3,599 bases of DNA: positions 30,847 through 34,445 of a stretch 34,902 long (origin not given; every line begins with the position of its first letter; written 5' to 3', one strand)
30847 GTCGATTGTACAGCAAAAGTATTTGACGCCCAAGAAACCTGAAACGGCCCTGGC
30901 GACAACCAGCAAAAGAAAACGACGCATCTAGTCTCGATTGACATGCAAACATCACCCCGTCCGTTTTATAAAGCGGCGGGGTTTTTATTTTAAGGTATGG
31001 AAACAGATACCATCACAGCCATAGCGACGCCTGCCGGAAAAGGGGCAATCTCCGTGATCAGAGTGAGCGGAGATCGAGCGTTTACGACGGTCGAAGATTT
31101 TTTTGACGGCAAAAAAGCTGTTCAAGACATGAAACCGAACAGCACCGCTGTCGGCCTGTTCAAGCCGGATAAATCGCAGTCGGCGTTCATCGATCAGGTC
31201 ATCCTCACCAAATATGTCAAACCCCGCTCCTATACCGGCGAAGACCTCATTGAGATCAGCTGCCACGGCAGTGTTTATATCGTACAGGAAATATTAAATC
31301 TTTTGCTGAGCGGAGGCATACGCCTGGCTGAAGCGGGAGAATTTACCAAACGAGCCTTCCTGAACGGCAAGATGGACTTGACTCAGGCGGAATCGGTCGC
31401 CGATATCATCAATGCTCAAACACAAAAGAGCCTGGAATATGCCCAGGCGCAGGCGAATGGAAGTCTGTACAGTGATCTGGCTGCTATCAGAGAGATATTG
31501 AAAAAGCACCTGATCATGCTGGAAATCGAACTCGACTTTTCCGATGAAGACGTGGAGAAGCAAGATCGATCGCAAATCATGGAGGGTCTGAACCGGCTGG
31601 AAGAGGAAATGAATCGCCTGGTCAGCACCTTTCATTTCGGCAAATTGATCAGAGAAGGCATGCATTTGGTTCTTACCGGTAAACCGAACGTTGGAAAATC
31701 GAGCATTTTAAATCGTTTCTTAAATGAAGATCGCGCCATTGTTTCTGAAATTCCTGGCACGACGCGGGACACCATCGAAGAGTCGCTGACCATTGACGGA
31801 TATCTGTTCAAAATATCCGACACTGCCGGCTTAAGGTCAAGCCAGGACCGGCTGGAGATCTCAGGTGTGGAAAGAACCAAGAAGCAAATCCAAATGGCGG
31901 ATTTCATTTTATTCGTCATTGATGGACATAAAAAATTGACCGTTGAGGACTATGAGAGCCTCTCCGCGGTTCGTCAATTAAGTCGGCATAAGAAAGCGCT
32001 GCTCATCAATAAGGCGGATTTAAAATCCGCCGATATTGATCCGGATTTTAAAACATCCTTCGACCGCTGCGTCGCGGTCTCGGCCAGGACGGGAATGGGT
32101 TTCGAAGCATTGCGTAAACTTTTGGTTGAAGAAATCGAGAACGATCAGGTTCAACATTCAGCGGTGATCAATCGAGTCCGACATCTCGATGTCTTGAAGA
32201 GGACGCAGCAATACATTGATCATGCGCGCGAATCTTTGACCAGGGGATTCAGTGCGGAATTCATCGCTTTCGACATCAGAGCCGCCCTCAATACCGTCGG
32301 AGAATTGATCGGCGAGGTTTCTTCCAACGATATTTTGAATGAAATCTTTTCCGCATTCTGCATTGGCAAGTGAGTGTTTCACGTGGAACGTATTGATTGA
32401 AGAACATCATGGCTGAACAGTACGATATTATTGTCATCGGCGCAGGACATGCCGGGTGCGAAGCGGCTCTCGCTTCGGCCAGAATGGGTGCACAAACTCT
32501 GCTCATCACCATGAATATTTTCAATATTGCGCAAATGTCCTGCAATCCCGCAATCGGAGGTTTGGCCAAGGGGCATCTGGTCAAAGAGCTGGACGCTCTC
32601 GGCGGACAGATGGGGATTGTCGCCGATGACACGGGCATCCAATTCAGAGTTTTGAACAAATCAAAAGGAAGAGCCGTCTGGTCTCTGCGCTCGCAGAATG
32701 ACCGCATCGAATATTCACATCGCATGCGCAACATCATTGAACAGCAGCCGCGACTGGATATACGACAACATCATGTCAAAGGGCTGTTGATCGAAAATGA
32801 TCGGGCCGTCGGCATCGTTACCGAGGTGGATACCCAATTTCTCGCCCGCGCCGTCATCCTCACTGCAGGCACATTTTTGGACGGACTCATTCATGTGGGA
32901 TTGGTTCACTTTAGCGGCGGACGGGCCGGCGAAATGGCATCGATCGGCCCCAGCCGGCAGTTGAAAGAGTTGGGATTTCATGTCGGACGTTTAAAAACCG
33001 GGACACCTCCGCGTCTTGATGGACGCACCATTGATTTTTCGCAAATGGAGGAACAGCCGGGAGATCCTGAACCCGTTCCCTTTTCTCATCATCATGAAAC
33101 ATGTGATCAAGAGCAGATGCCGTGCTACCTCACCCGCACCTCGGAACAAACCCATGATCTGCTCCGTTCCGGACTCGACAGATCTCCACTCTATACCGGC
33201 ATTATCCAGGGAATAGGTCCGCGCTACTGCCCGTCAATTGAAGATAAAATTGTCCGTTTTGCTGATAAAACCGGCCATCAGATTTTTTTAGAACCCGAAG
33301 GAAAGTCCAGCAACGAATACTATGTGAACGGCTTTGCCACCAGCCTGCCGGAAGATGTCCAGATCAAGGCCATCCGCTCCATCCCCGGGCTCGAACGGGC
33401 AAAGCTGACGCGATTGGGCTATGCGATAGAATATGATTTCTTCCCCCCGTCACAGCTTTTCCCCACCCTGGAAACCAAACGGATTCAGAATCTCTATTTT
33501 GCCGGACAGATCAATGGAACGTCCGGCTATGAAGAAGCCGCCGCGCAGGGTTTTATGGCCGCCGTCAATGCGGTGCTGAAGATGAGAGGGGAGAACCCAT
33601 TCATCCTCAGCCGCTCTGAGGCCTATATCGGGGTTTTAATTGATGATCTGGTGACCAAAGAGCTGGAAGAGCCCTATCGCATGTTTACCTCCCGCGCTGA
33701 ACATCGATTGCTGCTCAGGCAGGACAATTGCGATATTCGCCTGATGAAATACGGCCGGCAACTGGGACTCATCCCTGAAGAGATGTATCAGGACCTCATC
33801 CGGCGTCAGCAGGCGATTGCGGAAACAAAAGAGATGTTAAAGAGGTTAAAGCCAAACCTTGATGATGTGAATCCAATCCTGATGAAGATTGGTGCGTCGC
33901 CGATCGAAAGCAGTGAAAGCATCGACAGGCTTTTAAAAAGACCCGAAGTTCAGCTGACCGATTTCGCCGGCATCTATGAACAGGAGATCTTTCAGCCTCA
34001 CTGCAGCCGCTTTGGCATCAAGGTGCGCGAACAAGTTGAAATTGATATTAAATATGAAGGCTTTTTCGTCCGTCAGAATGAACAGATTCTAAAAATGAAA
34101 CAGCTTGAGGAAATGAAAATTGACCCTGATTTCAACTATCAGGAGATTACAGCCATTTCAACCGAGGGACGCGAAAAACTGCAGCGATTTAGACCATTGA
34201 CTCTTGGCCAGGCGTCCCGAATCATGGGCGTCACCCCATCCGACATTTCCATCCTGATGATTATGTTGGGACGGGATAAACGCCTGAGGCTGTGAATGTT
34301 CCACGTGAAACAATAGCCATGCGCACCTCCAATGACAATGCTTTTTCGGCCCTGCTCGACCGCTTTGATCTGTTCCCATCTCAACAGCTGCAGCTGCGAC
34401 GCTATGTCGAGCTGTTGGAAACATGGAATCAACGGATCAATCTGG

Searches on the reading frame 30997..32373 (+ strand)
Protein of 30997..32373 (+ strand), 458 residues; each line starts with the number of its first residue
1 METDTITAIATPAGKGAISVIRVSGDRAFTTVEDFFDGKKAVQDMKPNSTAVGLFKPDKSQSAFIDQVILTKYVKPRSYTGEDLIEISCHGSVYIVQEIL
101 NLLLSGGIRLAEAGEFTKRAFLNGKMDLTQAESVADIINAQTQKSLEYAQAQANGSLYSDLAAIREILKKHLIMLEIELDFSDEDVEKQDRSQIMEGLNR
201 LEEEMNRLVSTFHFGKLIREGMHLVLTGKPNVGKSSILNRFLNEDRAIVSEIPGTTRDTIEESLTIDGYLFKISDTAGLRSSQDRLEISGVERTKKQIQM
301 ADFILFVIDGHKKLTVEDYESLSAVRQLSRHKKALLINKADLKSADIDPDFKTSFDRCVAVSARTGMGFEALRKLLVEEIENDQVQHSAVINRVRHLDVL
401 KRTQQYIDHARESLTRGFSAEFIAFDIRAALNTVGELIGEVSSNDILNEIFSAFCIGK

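Call 8: search_protein_families(library=pfam, proteins=[window:30997-32373:+], max_evalue=0.001)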
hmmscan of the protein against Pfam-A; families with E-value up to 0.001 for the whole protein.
window:30997-32373:+ (458 aa): 8 families
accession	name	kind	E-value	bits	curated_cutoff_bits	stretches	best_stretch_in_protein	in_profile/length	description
PF12631.12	MnmE_helical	-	5.3e-49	167.6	40.1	1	128-455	1-211/211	MnmE helical domain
PF10396.14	TrmE_N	-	9.6e-39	132.7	29.8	1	5-125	1-117/117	GTP-binding protein TrmE N-terminus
PF01926.29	MMR_HSR1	-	2.9e-24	85.8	21.9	1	224-339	2-113/113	50S ribosome-binding GTPase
PF02421.24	FeoB_N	-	5e-07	29.8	27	1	223-311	2-89/156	Ferrous iron transport protein B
PF00350.29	Dynamin_N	-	3.2e-06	27.7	27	0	272-333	104-159/168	Dynamin family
PF00071.28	Ras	-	3e-05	24.1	21.6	1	224-356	2-119/162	Ras family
PF03193.22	RsgA_GTPase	-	0.00019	21.7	30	0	222-254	107-139/174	RsgA GTPase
PF04548.22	AIG1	-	0.00063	19.6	27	0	223-328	2-110/212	AIG1 family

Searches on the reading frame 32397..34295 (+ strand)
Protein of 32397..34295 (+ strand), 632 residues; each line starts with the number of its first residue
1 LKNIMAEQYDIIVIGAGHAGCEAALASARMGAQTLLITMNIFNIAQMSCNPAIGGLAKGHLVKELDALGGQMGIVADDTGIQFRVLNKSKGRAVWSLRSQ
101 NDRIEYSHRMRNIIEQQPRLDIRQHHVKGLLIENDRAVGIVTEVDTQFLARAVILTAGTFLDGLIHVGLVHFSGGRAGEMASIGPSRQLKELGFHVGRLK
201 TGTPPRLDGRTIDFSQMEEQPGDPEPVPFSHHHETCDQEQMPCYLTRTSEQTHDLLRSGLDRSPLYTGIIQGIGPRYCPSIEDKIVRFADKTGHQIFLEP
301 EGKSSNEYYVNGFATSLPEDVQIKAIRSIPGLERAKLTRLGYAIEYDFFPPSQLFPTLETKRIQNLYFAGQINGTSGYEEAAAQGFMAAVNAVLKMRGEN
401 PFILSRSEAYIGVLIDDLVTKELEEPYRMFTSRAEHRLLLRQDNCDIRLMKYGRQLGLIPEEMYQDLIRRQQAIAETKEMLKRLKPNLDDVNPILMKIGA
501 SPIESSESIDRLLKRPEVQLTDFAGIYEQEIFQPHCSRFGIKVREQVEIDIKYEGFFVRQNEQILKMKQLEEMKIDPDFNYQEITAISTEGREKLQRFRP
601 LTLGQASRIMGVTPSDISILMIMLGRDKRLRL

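Call 8: search_protein_families(library=pfam, proteins=[window:32397-34295:+], max_evalue=0.001)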
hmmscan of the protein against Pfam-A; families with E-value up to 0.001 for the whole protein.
window:32397-34295:+ (632 aa): 6 families
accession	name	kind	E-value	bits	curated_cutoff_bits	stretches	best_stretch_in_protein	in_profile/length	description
PF01134.28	GIDA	-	5.8e-167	556.1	22.1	1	10-399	1-390/391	Glucose inhibited division protein A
PF13932.14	SAM_GIDA_C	-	2.7e-24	85.2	27.1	1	566-621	2-57/57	tRNA modifying enzyme MnmG/GidA C-terminal helical bundle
PF21680.2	GIDA_C_1st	-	2.6e-13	51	24.7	1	461-561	1-96/96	tRNA modifying enzyme MnmG/GidA C-terminal helical domain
PF00890.30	FAD_binding_2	-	1.8e-06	27.8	20.4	1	10-38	1-29/414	FAD binding domain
PF12831.13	FAD_oxidored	-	3.9e-06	26.9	27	1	10-39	1-30/416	FAD dependent oxidoreductase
PF07992.20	Pyr_redox_2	-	0.00012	22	26.1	1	9-39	1-32/291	Pyridine nucleotide-disulphide oxidoreductase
